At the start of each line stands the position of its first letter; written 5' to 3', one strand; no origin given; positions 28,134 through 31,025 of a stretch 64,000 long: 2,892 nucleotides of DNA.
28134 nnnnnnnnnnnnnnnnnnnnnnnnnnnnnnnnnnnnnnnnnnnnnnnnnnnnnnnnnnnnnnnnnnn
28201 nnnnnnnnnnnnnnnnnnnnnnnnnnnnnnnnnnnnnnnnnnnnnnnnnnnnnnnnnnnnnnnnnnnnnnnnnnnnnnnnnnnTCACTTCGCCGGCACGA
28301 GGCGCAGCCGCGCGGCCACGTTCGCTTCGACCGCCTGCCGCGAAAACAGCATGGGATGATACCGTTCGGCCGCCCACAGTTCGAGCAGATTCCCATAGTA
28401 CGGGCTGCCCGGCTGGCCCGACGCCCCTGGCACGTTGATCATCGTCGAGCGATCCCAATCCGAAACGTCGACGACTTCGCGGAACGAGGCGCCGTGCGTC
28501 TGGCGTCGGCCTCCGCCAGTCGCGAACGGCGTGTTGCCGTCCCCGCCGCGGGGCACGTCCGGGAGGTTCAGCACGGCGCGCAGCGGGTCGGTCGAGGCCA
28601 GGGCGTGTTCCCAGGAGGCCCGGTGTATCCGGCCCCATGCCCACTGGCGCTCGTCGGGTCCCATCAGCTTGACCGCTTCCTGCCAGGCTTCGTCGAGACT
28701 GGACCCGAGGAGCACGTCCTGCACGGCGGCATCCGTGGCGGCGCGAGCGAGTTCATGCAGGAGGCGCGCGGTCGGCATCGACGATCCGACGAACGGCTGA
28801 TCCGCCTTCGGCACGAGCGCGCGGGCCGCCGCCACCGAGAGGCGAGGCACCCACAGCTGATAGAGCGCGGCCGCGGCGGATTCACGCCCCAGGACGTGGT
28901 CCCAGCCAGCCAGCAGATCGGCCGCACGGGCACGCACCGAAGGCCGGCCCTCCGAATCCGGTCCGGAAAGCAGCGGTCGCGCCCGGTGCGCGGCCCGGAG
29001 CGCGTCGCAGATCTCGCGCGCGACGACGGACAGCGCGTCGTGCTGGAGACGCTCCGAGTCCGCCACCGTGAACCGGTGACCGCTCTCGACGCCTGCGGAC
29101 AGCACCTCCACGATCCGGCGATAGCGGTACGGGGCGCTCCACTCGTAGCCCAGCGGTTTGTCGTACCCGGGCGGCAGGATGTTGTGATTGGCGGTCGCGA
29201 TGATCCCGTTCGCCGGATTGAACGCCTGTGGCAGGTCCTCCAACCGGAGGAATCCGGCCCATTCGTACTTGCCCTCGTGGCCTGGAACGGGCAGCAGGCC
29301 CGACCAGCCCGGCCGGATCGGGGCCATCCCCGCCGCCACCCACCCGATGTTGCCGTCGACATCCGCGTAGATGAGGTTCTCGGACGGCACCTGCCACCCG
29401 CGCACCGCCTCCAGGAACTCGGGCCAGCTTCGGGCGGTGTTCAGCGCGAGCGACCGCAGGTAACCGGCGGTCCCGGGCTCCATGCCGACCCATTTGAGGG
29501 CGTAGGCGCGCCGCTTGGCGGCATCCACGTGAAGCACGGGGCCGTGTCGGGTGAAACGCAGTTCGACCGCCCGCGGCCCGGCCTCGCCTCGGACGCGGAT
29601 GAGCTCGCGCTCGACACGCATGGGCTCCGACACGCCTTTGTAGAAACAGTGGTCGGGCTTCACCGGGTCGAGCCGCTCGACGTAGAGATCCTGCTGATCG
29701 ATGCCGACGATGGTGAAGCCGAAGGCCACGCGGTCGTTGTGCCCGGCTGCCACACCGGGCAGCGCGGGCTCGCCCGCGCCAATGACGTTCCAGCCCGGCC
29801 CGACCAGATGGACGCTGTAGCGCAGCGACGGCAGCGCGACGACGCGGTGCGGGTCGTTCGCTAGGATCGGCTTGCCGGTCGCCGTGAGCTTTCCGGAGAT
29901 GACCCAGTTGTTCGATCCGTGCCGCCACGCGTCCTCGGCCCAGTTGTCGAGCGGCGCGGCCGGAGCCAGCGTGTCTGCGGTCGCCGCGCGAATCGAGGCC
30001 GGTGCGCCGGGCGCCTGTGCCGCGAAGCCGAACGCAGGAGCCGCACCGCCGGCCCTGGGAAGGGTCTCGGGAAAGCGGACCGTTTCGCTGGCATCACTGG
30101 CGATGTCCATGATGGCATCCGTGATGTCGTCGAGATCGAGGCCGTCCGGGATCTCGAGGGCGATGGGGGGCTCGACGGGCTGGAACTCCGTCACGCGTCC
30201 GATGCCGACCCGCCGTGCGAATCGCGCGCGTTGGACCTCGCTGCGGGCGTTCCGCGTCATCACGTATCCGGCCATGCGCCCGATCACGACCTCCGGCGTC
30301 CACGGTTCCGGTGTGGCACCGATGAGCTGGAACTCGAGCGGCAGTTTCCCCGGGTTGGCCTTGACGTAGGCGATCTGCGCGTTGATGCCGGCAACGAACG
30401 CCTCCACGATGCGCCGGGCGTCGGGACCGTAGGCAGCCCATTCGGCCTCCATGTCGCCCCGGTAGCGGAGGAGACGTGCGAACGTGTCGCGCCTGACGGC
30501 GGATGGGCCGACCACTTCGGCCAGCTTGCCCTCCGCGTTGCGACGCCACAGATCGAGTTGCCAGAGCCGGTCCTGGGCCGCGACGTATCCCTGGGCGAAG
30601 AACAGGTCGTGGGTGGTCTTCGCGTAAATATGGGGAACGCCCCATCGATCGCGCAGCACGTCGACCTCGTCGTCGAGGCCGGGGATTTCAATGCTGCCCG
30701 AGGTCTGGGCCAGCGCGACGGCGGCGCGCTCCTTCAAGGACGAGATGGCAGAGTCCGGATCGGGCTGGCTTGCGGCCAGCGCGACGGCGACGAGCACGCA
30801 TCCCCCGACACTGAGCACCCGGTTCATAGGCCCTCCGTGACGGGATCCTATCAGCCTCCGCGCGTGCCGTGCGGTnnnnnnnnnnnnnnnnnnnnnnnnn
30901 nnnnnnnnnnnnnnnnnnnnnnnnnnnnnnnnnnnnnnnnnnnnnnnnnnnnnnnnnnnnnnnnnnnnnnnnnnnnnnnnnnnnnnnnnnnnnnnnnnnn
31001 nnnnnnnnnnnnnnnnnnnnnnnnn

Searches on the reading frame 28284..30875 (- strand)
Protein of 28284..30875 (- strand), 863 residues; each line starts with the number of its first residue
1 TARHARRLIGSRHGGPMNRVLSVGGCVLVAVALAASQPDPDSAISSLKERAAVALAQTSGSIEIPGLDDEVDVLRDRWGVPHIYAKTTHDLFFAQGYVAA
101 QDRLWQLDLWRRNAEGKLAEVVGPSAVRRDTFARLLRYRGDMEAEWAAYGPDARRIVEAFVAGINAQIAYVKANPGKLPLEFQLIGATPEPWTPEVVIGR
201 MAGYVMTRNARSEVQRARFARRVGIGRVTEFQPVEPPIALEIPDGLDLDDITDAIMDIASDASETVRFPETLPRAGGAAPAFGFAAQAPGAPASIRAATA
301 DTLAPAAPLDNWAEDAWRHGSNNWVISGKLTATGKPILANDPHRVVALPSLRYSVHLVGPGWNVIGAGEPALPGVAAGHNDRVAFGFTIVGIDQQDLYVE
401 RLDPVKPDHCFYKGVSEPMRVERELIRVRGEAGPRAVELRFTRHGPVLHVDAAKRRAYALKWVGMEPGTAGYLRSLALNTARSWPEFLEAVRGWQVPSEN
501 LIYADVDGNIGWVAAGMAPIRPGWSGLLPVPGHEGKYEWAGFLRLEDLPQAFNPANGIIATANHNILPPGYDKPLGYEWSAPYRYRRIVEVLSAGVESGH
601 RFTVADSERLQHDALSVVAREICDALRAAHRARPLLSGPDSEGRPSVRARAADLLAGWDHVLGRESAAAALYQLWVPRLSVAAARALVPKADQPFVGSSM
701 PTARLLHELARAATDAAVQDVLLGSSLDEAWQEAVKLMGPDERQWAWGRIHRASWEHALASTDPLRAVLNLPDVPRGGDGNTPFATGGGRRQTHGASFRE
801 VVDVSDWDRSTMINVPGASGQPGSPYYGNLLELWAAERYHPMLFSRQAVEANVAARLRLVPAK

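Call 21: search_protein_families(library=pfam, proteins=[window:28284-30875:-], max_evalue=0.00001)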
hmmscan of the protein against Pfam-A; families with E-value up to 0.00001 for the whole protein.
window:28284-30875:- (863 aa): 1 family
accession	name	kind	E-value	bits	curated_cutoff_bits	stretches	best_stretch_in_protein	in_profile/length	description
PF01804.23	Penicil_amidase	-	8e-212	706.4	21.3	1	70-851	1-675/675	Penicillin amidase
